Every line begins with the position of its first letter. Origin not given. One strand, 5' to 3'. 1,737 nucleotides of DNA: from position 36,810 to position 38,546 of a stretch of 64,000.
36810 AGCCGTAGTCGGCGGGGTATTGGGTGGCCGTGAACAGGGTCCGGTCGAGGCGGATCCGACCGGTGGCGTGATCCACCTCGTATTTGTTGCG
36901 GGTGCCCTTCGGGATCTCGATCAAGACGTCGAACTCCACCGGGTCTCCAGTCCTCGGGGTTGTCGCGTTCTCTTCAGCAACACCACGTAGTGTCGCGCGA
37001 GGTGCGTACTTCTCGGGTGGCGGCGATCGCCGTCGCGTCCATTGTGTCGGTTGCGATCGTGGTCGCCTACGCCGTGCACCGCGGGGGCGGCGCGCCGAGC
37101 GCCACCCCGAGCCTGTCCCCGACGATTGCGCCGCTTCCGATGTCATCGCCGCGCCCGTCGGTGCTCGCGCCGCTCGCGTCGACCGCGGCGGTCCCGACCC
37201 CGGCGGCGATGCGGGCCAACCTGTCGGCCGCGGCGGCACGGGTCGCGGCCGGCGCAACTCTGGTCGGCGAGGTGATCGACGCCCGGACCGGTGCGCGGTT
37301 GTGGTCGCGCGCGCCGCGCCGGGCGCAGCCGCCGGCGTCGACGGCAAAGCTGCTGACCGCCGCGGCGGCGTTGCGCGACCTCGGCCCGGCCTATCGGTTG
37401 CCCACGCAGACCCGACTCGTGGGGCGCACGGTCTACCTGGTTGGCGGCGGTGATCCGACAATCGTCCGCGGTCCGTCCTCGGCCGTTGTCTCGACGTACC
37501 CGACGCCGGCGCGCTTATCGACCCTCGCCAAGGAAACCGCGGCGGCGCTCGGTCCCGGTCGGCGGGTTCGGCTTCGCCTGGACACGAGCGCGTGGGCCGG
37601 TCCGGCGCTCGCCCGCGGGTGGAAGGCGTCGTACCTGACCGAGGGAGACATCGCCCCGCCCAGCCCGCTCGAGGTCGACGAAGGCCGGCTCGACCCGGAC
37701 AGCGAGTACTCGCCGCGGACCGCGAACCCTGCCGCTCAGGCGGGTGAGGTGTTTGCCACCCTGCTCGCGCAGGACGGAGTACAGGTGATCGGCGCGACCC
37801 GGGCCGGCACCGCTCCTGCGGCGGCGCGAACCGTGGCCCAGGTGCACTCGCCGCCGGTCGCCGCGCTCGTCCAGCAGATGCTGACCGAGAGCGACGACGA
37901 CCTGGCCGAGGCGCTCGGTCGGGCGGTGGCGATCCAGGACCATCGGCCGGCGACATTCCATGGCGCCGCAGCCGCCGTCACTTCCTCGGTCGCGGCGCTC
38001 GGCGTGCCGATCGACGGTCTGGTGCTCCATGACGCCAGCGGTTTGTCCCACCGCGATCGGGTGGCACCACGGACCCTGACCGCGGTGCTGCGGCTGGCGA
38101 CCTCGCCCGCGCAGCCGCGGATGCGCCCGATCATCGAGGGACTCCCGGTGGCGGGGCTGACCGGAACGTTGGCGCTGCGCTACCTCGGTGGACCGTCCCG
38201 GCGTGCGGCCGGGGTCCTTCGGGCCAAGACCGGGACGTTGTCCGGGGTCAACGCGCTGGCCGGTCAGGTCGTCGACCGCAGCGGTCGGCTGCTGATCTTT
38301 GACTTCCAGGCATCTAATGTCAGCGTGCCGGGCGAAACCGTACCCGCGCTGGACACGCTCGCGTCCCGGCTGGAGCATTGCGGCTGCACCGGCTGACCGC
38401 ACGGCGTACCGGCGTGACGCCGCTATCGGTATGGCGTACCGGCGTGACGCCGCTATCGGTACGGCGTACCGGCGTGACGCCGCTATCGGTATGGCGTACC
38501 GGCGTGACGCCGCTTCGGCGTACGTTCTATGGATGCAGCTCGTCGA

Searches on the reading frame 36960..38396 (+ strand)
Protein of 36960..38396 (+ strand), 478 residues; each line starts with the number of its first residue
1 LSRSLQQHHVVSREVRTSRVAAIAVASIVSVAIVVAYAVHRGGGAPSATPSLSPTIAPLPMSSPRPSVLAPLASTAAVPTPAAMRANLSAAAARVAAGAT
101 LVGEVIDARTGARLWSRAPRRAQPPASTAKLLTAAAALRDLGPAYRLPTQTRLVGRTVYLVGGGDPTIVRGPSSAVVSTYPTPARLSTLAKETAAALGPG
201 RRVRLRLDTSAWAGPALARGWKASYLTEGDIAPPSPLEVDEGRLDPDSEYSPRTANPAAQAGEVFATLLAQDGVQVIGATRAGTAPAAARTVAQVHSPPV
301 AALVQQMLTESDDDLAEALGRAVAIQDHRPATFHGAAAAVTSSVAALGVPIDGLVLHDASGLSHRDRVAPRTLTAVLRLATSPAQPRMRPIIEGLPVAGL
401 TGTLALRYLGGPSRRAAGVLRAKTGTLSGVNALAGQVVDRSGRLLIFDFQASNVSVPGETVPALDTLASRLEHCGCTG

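Call 10: search_protein_families(library=pfam, proteins=[window:36960-38396:+])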
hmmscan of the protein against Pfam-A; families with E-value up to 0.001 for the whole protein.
window:36960-38396:+ (478 aa): 1 family
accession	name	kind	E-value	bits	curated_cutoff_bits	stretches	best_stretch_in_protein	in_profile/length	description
PF02113.21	Peptidase_S13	-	1.8e-77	261.4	22.8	2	252-454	226-425/444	D-Ala-D-Ala carboxypeptidase 3 (S13) family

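Call 28: find_homologous_proteins(query=window:36960-38396:+, max_evalue=1e-30)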
Query window:36960-38396:+ (478 aa): 2328 proteins with E <= 1e-30 among 8000 candidates; the best 120 are listed.
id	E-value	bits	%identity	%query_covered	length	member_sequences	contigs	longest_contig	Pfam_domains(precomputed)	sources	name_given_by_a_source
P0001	3.4e-279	944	100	96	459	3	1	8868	PF02113.21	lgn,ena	-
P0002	1.6e-164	566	63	98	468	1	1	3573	PF02113.21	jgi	jgi:serine-type D-Ala-D-Ala carboxypeptidase/endopeptidase (penicillin-binding protein 4)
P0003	2.8e-163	562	63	98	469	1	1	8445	PF02113.21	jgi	jgi:D-alanyl-D-alanine carboxypeptidase/D-alanyl-D-alanine-endopeptidase (penicillin-binding protein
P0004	9.5e-161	554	63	99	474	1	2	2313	PF02113.21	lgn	-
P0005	4.4e-158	545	62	97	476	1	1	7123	PF02113.21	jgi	jgi:serine-type D-Ala-D-Ala carboxypeptidase/endopeptidase (penicillin-binding protein 4)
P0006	3.6e-157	542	61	97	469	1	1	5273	PF02113.21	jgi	jgi:D-alanyl-D-alanine carboxypeptidase/D-alanyl-D-alanine-endopeptidase (penicillin-binding protein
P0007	4.5e-157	542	61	98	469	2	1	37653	PF02113.21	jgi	jgi:serine-type D-Ala-D-Ala carboxypeptidase/endopeptidase (penicillin-binding protein 4)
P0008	5.1e-157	541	61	98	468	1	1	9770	PF02113.21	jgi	jgi:D-alanyl-D-alanine carboxypeptidase/D-alanyl-D-alanine-endopeptidase (penicillin-binding protein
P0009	9.3e-157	541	62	97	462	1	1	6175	PF02113.21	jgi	jgi:D-alanyl-D-alanine carboxypeptidase/D-alanyl-D-alanine-endopeptidase (penicillin-binding protein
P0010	2.5e-155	536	61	98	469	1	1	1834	PF02113.21,PF00768.26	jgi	jgi:serine-type D-Ala-D-Ala carboxypeptidase/endopeptidase (penicillin-binding protein 4)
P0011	2.5e-155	536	64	86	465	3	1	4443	PF02113.21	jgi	jgi:D-alanyl-D-alanine carboxypeptidase/D-alanyl-D-alanine-endopeptidase (penicillin-binding protein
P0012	3.3e-155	535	62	98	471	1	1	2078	PF02113.21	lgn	-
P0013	7.6e-155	534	62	97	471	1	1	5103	PF02113.21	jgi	jgi:serine-type D-Ala-D-Ala carboxypeptidase/endopeptidase (penicillin-binding protein 4)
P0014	1.5e-154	533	60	98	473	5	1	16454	PF02113.21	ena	-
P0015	1.2e-153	530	64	89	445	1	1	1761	PF02113.21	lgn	-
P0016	1.5e-153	530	60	97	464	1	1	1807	PF02113.21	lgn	-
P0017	2.5e-153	529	67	83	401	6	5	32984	PF02113.21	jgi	jgi:D-alanyl-D-alanine carboxypeptidase/D-alanyl-D-alanine-endopeptidase (penicillin-binding protein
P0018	4.6e-153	528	65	86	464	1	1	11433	PF02113.21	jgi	jgi:serine-type D-Ala-D-Ala carboxypeptidase/endopeptidase (penicillin-binding protein 4)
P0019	5.7e-153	528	61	97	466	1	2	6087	PF02113.21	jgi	jgi:D-alanyl-D-alanine carboxypeptidase/D-alanyl-D-alanine-endopeptidase (penicillin-binding protein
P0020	1.0e-151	524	64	90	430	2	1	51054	PF02113.21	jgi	jgi:D-alanyl-D-alanine carboxypeptidase/D-alanyl-D-alanine-endopeptidase (penicillin-binding protein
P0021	2.2e-150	520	64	87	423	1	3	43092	PF02113.21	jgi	jgi:serine-type D-Ala-D-Ala carboxypeptidase/endopeptidase (penicillin-binding protein 4)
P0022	2.2e-150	520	64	86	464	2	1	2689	PF02113.21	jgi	jgi:D-alanyl-D-alanine carboxypeptidase/D-alanyl-D-alanine-endopeptidase (penicillin-binding protein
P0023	2.0e-149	516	59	97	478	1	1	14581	PF02113.21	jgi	jgi:D-alanyl-D-alanine carboxypeptidase/D-alanyl-D-alanine-endopeptidase (penicillin-binding protein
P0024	2.6e-149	516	63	88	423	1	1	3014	PF02113.21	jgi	jgi:D-alanyl-D-alanine carboxypeptidase/D-alanyl-D-alanine-endopeptidase (penicillin-binding protein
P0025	3.0e-149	516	64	82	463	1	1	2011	PF02113.21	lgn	-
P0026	3.4e-149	516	67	80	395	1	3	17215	PF02113.21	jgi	jgi:serine-type D-Ala-D-Ala carboxypeptidase/endopeptidase (penicillin-binding protein 4)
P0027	7.9e-149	514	58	97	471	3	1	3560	PF13354.13,PF02113.21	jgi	jgi:D-alanyl-D-alanine carboxypeptidase/D-alanyl-D-alanine-endopeptidase (penicillin-binding protein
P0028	1.5e-148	513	61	94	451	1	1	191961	PF02113.21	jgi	jgi:serine-type D-Ala-D-Ala carboxypeptidase/endopeptidase (penicillin-binding protein 4)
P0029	1.6e-148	513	59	98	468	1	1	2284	PF02113.21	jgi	jgi:D-alanyl-D-alanine carboxypeptidase/D-alanyl-D-alanine-endopeptidase (penicillin-binding protein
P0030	1.7e-147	510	60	92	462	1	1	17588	PF13354.13,PF02113.21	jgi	jgi:D-alanyl-D-alanine carboxypeptidase/D-alanyl-D-alanine-endopeptidase (penicillin-binding protein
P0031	2.8e-147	509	59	97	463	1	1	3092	PF02113.21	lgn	-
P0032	7.5e-147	508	66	83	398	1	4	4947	PF02113.21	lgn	-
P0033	3.5e-146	506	63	89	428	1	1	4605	PF02113.21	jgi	jgi:D-alanyl-D-alanine carboxypeptidase/D-alanyl-D-alanine-endopeptidase (penicillin-binding protein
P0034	7.8e-146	505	64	82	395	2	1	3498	PF02113.21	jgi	jgi:serine-type D-Ala-D-Ala carboxypeptidase/endopeptidase (penicillin-binding protein 4)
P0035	4.2e-145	502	59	97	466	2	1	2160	PF02113.21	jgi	jgi:D-alanyl-D-alanine carboxypeptidase/D-alanyl-D-alanine-endopeptidase (penicillin-binding protein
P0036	5.6e-145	502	64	83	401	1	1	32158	PF13354.13,PF02113.21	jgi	jgi:D-alanyl-D-alanine carboxypeptidase/D-alanyl-D-alanine-endopeptidase (penicillin-binding protein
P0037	1.7e-144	500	59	95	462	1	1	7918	PF13354.13,PF02113.21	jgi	jgi:D-alanyl-D-alanine carboxypeptidase/D-alanyl-D-alanine-endopeptidase (penicillin-binding protein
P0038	4.5e-144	499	60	91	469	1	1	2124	PF02113.21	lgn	-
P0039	8.7e-144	498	58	97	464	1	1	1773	PF02113.21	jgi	jgi:D-alanyl-D-alanine carboxypeptidase/D-alanyl-D-alanine-endopeptidase (penicillin-binding protein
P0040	1.1e-143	497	57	95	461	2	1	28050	PF02113.21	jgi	-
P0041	1.5e-143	497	64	86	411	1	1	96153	PF02113.21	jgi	jgi:D-alanyl-D-alanine carboxypeptidase/D-alanyl-D-alanine-endopeptidase (penicillin-binding protein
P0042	5.4e-143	495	60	88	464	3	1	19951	PF02113.21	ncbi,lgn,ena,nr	ncbi:MAG: D-alanyl-D-alanine carboxypeptidase/D-alanyl-D-alanine-endopeptidase [Frankiaceae bacteriu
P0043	1.0e-142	494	65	82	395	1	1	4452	PF02113.21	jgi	jgi:D-alanyl-D-alanine carboxypeptidase/D-alanyl-D-alanine-endopeptidase (penicillin-binding protein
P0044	2.6e-142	493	61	88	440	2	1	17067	PF02113.21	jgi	jgi:D-alanyl-D-alanine carboxypeptidase/D-alanyl-D-alanine-endopeptidase (penicillin-binding protein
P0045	7.9e-142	491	61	87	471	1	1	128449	PF02113.21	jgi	jgi:serine-type D-Ala-D-Ala carboxypeptidase/endopeptidase (penicillin-binding protein 4)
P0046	1.6e-141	490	62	86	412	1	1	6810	PF02113.21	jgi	jgi:D-alanyl-D-alanine carboxypeptidase/D-alanyl-D-alanine-endopeptidase (penicillin-binding protein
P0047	1.1e-139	484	60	87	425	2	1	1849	PF13354.13,PF02113.21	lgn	-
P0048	1.4e-138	481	63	88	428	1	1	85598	PF02113.21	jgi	jgi:D-alanyl-D-alanine carboxypeptidase/D-alanyl-D-alanine-endopeptidase (penicillin-binding protein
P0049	4.6e-138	479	59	97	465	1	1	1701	PF02113.21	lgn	-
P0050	6.4e-138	478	58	97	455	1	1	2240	PF02113.21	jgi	jgi:D-alanyl-D-alanine carboxypeptidase/D-alanyl-D-alanine-endopeptidase (penicillin-binding protein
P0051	1.2e-133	464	63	79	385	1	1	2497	PF02113.21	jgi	jgi:D-alanyl-D-alanine carboxypeptidase/D-alanyl-D-alanine-endopeptidase (penicillin-binding protein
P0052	2.9e-132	460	58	87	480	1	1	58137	PF02113.21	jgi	jgi:D-alanyl-D-alanine carboxypeptidase/D-alanyl-D-alanine-endopeptidase (penicillin-binding protein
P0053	3.3e-132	460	56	92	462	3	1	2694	PF02113.21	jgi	jgi:D-alanyl-D-alanine carboxypeptidase/D-alanyl-D-alanine-endopeptidase (penicillin-binding protein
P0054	4.5e-132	459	58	90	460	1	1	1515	PF02113.21,PF00768.26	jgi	jgi:D-alanyl-D-alanine carboxypeptidase/D-alanyl-D-alanine-endopeptidase (penicillin-binding protein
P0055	6.6e-132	459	54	97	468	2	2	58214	PF13354.13,PF02113.21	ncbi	-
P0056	7.1e-132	459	58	87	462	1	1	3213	PF02113.21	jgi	jgi:D-alanyl-D-alanine carboxypeptidase/D-alanyl-D-alanine-endopeptidase (penicillin-binding protein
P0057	1.0e-131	458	56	97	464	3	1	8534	PF02113.21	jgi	jgi:D-alanyl-D-alanine carboxypeptidase/D-alanyl-D-alanine-endopeptidase (penicillin-binding protein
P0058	3.4e-131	456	63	79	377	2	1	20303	PF02113.21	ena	-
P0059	5.3e-131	456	58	87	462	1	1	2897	PF02113.21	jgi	jgi:D-alanyl-D-alanine carboxypeptidase/D-alanyl-D-alanine-endopeptidase (penicillin-binding protein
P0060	1.2e-130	455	55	97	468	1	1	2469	PF02113.21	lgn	-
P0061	1.4e-130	454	57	91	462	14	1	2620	PF02113.21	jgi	jgi:D-alanyl-D-alanine carboxypeptidase/D-alanyl-D-alanine-endopeptidase (penicillin-binding protein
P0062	2.9e-130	453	57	90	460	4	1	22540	PF02113.21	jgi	jgi:D-alanyl-D-alanine carboxypeptidase/D-alanyl-D-alanine-endopeptidase (penicillin-binding protein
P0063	2.9e-130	453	57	90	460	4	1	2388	PF02113.21,PF00768.26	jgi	jgi:D-alanyl-D-alanine carboxypeptidase/D-alanyl-D-alanine-endopeptidase (penicillin-binding protein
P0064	4.1e-130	453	58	88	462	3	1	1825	PF02113.21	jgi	jgi:D-alanyl-D-alanine carboxypeptidase/D-alanyl-D-alanine-endopeptidase (penicillin-binding protein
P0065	6.7e-130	452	55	91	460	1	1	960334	PF02113.21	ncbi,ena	-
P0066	9.1e-129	448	61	82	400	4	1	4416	PF02113.21,PF00768.26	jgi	jgi:D-alanyl-D-alanine carboxypeptidase/D-alanyl-D-alanine-endopeptidase (penicillin-binding protein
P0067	1.4e-128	448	55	98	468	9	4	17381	PF02113.21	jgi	jgi:D-alanyl-D-alanine carboxypeptidase/D-alanyl-D-alanine-endopeptidase (penicillin-binding protein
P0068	2.0e-128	447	56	91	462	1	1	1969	PF02113.21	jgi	jgi:serine-type D-Ala-D-Ala carboxypeptidase/endopeptidase (penicillin-binding protein 4)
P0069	4.0e-127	443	55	96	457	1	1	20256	PF13354.13,PF02113.21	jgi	jgi:D-alanyl-D-alanine carboxypeptidase/D-alanyl-D-alanine-endopeptidase (penicillin-binding protein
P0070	3.3e-125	437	56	90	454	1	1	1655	PF02113.21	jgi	jgi:D-alanyl-D-alanine carboxypeptidase/D-alanyl-D-alanine-endopeptidase (penicillin-binding protein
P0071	5.0e-125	436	54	91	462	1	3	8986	PF02113.21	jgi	jgi:D-alanyl-D-alanine carboxypeptidase/D-alanyl-D-alanine-endopeptidase (penicillin-binding protein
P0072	2.5e-124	434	55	91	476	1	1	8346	PF02113.21,PF00768.26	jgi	jgi:D-alanyl-D-alanine carboxypeptidase/D-alanyl-D-alanine-endopeptidase (penicillin-binding protein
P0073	5.2e-124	433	59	86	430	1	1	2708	PF02113.21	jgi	jgi:serine-type D-Ala-D-Ala carboxypeptidase/endopeptidase (penicillin-binding protein 4)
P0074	1.3e-123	431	59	85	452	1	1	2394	PF02113.21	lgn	-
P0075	2.3e-122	427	56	87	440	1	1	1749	PF02113.21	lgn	-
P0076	4.5e-121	423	55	87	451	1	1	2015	PF02113.21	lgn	-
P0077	1.9e-120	421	52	97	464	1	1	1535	PF02113.21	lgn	-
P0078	2.1e-120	421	57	80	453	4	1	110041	PF13354.13,PF02113.21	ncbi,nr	ncbi:MAG TPA: D-alanyl-D-alanine carboxypeptidase/D-alanyl-D-alanine-endopeptidase [Mycobacteriales 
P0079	3.9e-120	420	59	87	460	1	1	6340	PF02113.21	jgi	jgi:D-alanyl-D-alanine carboxypeptidase/D-alanyl-D-alanine-endopeptidase (penicillin-binding protein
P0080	4.1e-120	420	53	96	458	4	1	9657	PF02113.21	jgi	jgi:D-alanyl-D-alanine carboxypeptidase/D-alanyl-D-alanine-endopeptidase (penicillin-binding protein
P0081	5.9e-120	419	56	84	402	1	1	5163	PF13354.13,PF02113.21,PF00768.26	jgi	jgi:D-alanyl-D-alanine carboxypeptidase/D-alanyl-D-alanine-endopeptidase (penicillin-binding protein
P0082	1.1e-119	418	52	97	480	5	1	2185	PF02113.21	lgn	-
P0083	1.6e-119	418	61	78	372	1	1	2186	PF02113.21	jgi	jgi:D-alanyl-D-alanine carboxypeptidase/D-alanyl-D-alanine-endopeptidase (penicillin-binding protein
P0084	3.5e-119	417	54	86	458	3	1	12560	PF02113.21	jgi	jgi:D-alanyl-D-alanine carboxypeptidase/D-alanyl-D-alanine-endopeptidase (penicillin-binding protein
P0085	1.1e-116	408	56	81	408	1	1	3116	PF13354.13,PF02113.21,PF00768.26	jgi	jgi:D-alanyl-D-alanine carboxypeptidase/D-alanyl-D-alanine-endopeptidase (penicillin-binding protein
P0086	3.6e-116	407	53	87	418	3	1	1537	PF13354.13,PF02113.21,PF00768.26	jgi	jgi:D-alanyl-D-alanine carboxypeptidase/D-alanyl-D-alanine-endopeptidase (penicillin-binding protein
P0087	5.4e-116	406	52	93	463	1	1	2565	PF13354.13,PF02113.21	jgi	jgi:D-alanyl-D-alanine carboxypeptidase/D-alanyl-D-alanine-endopeptidase (penicillin-binding protein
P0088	8.9e-115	402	54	82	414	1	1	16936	PF13354.13,PF02113.21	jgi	jgi:serine-type D-Ala-D-Ala carboxypeptidase/endopeptidase (penicillin-binding protein 4)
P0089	1.4e-114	402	57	85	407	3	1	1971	PF13354.13,PF02113.21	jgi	jgi:D-alanyl-D-alanine carboxypeptidase/D-alanyl-D-alanine-endopeptidase (penicillin-binding protein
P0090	1.4e-113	398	55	83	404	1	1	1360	PF02113.21,PF00768.26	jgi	jgi:D-alanyl-D-alanine carboxypeptidase/D-alanyl-D-alanine-endopeptidase (penicillin-binding protein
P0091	1.5e-113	398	59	75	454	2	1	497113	PF02113.21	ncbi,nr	ncbi:MAG TPA: D-alanyl-D-alanine carboxypeptidase/D-alanyl-D-alanine-endopeptidase [Mycobacteriales 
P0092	2.1e-113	398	55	86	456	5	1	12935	PF02113.21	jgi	jgi:D-alanyl-D-alanine carboxypeptidase/D-alanyl-D-alanine-endopeptidase (penicillin-binding protein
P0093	2.6e-113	397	57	85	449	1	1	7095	PF02113.21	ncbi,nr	ncbi:MAG TPA: D-alanyl-D-alanine carboxypeptidase/D-alanyl-D-alanine-endopeptidase [Mycobacteriales 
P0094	6.0e-113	396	53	86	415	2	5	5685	PF13354.13,PF02113.21,PF00768.26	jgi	jgi:D-alanyl-D-alanine carboxypeptidase/D-alanyl-D-alanine-endopeptidase (penicillin-binding protein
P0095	2.7e-112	394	58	75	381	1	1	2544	PF02113.21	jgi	jgi:D-alanyl-D-alanine carboxypeptidase/D-alanyl-D-alanine-endopeptidase (penicillin-binding protein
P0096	1.1e-111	392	54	89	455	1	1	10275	PF02113.21,PF00768.26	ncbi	ncbi:MAG: D-alanyl-D-alanine carboxypeptidase/D-alanyl-D-alanine endopeptidase [Mycobacteriales bact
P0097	4.0e-111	390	54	87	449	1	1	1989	PF02113.21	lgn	-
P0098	7.4e-110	386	54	79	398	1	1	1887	PF02113.21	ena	-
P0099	1.7e-109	385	54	87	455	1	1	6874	PF02113.21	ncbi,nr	ncbi:MAG TPA: D-alanyl-D-alanine carboxypeptidase/D-alanyl-D-alanine-endopeptidase [Mycobacteriales 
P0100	1.7e-109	385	63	67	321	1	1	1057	PF02113.21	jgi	jgi:D-alanyl-D-alanine carboxypeptidase/D-alanyl-D-alanine-endopeptidase (penicillin-binding protein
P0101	2.8e-109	384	52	87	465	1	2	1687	PF02113.21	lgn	-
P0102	9.1e-109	382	51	93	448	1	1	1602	PF02113.21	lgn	-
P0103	1.0e-108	382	60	72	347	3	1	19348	PF02113.21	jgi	jgi:D-alanyl-D-alanine carboxypeptidase/D-alanyl-D-alanine-endopeptidase (penicillin-binding protein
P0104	1.3e-107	379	55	78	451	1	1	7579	PF02113.21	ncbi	-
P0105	2.1e-107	378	59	74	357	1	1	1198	PF02113.21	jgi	jgi:D-alanyl-D-alanine carboxypeptidase/D-alanyl-D-alanine-endopeptidase (penicillin-binding protein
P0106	2.6e-107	378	55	84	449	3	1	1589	PF02113.21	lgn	-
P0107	1.4e-106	375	54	80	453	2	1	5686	PF02113.21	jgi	jgi:D-alanyl-D-alanine carboxypeptidase/D-alanyl-D-alanine-endopeptidase (penicillin-binding protein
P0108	5.2e-105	370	53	86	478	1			PF13354.13,PF02113.21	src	-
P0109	1.0e-104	369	52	93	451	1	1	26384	PF13354.13,PF02113.21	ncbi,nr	ncbi:MAG TPA: D-alanyl-D-alanine carboxypeptidase/D-alanyl-D-alanine-endopeptidase [Mycobacteriales 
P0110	1.1e-104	369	50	95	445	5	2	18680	PF02113.21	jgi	jgi:D-alanyl-D-alanine carboxypeptidase/D-alanyl-D-alanine-endopeptidase (penicillin-binding protein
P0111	1.8e-104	368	52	88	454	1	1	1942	PF02113.21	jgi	jgi:serine-type D-Ala-D-Ala carboxypeptidase/endopeptidase (penicillin-binding protein 4)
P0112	4.7e-104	367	57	73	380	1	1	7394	PF02113.21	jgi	jgi:D-alanyl-D-alanine carboxypeptidase/D-alanyl-D-alanine-endopeptidase (penicillin-binding protein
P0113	5.3e-104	367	49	97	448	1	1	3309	PF13354.13,PF02113.21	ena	-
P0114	7.8e-104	366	54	80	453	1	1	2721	PF02113.21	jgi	jgi:D-alanyl-D-alanine carboxypeptidase/D-alanyl-D-alanine-endopeptidase (penicillin-binding protein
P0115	9.1e-104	366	62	63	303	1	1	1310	PF02113.21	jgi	jgi:D-alanyl-D-alanine carboxypeptidase/D-alanyl-D-alanine-endopeptidase (penicillin-binding protein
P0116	3.0e-103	364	52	89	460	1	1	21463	PF13354.13,PF02113.21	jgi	jgi:D-alanyl-D-alanine carboxypeptidase/D-alanyl-D-alanine-endopeptidase (penicillin-binding protein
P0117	9.6e-103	363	54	86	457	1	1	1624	PF02113.21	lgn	-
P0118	1.1e-102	362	51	85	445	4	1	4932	PF02113.21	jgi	jgi:D-alanyl-D-alanine carboxypeptidase/D-alanyl-D-alanine-endopeptidase (penicillin-binding protein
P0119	1.3e-102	362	53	88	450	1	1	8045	PF02113.21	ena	-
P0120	1.9e-102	362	54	87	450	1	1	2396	PF13354.13,PF02113.21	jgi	jgi:D-alanyl-D-alanine carboxypeptidase/D-alanyl-D-alanine-endopeptidase (penicillin-binding protein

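Call 29: find_encoding_contigs(protein=P0001, flank=10000, max_places=6)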
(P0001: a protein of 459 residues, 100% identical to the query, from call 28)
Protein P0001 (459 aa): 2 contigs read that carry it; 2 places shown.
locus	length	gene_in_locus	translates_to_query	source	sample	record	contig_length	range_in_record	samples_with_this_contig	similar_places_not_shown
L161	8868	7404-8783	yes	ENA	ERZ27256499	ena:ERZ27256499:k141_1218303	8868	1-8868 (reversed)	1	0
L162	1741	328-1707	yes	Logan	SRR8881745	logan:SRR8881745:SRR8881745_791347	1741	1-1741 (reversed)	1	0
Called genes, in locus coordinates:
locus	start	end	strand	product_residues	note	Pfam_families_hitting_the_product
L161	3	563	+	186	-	?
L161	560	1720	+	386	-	PF13177:DNA_pol3_delta2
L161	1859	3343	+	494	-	PF00561:Abhydrolase_1, PF08386:Abhydrolase_4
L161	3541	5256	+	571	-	PF00890:FAD_binding_2 (weak), PF01266:DAO, PF01494:FAD_binding_3 (weak), PF12831:FAD_oxidored (faint), PF16901:DAO_C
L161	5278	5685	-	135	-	PF13490:zf-HC2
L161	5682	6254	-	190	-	PF07638:Sigma70_ECF (weak), PF04542:Sigma70_r2, PF08281:Sigma70_r4_2, PF04545:Sigma70_r4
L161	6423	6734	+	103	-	-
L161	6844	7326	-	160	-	PF00719:Pyrophosphatase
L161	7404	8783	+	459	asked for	PF02113:Peptidase_S13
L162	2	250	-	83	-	?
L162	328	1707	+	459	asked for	PF02113:Peptidase_S13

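Call 30: find_encoding_contigs(protein=P0007, flank=10000, max_places=3)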
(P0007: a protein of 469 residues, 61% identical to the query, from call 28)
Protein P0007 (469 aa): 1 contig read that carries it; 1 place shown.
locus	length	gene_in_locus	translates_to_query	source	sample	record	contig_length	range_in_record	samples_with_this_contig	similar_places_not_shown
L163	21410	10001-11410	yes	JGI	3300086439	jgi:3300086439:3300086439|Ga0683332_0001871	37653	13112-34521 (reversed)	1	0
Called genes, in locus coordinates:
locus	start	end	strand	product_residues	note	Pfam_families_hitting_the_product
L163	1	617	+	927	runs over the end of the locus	PF01751:Toprim, PF01131:Topoisom_bac, PF13368:Toprim_C_rpt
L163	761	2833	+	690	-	PF05977:MFS_3, PF07690:MFS_1, PF13521:AAA_28 (weak), PF02223:Thymidylate_kin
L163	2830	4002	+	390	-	PF13177:DNA_pol3_delta2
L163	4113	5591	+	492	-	PF00561:Abhydrolase_1, PF08386:Abhydrolase_4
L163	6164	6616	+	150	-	PF04075:F420H2_quin_red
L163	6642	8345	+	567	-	PF00890:FAD_binding_2 (faint), PF01266:DAO, PF01494:FAD_binding_3 (weak), PF12831:FAD_oxidored (faint), PF16901:DAO_C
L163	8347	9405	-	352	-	-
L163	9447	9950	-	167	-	PF00719:Pyrophosphatase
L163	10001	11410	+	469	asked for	PF02113:Peptidase_S13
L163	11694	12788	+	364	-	PF10103:Zincin_2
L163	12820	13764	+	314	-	PF01171:ATP_bind_3, PF09179:TilS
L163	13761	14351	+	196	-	PF00156:Pribosyltran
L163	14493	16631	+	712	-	PF06480:FtsH_ext (weak), PF07728:AAA_5 (faint), PF00004:AAA, PF17862:AAA_lid_3, PF01434:Peptidase_M41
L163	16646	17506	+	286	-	PF00809:Pterin_bind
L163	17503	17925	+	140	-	PF13474:SnoaL_3, PF14534:DUF4440, PF12680:SnoaL_2 (weak)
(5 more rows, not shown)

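Call 47: find_encoding_contigs(protein=P0003, flank=8000, max_places=3)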
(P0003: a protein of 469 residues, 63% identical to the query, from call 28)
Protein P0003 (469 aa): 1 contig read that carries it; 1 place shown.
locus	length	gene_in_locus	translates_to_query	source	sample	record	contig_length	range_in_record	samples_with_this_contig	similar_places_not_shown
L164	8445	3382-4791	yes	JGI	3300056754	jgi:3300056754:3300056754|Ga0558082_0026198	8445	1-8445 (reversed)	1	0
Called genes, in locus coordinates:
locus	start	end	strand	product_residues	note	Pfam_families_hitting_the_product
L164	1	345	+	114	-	?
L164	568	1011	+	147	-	PF04075:F420H2_quin_red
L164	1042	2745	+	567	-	PF00890:FAD_binding_2 (faint), PF01266:DAO, PF01494:FAD_binding_3, PF12831:FAD_oxidored (faint), PF16901:DAO_C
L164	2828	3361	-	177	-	PF00719:Pyrophosphatase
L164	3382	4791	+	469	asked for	PF02113:Peptidase_S13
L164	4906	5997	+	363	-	PF10103:Zincin_2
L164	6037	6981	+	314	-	PF01171:ATP_bind_3, PF09179:TilS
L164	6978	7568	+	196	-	PF00156:Pribosyltran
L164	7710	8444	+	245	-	?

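Call 48: find_encoding_contigs(protein=P0002, flank=4000, max_places=3)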
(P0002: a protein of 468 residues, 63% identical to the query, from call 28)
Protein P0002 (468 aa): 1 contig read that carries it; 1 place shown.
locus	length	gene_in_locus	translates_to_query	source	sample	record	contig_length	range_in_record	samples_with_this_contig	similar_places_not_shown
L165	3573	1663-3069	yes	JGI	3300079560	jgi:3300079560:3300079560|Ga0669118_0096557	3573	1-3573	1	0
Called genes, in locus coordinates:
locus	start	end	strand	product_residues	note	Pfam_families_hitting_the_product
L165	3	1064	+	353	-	?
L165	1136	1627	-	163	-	PF00719:Pyrophosphatase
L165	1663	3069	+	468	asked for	PF02113:Peptidase_S13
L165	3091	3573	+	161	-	?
